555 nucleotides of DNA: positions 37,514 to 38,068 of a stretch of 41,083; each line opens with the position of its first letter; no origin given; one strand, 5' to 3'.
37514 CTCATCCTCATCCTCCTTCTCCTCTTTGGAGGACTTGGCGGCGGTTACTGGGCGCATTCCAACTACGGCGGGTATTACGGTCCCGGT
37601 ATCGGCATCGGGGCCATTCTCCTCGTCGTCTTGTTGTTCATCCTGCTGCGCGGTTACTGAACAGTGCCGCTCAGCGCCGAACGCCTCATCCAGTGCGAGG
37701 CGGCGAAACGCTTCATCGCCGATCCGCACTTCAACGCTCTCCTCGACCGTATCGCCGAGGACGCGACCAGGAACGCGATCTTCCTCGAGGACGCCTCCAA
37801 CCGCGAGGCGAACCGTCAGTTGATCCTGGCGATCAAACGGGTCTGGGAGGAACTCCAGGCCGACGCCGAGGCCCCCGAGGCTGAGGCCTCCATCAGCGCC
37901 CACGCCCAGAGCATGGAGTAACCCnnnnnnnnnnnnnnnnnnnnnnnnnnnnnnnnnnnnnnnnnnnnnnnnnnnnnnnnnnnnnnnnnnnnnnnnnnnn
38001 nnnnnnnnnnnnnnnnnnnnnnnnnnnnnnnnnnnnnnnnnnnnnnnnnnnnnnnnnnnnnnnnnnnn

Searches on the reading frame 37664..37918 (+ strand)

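Call 16: search_protein_families(library=phrogs, proteins=[window:37664-37918:+], max_evalue=0.001)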
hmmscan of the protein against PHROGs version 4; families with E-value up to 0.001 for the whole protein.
window:37664-37918:+ (85 aa): 0 families

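Call 94: search_protein_families(library=ncbifam, proteins=[window:37664-37918:+], max_evalue=0.1)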
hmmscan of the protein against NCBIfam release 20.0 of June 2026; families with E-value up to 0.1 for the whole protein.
window:37664-37918:+ (85 aa): 1 family
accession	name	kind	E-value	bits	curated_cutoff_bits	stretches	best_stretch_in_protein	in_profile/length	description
NF033539.1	transpos_IS1380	equivalog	0.057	12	180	1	11-71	65-127/419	IS1380 family transposase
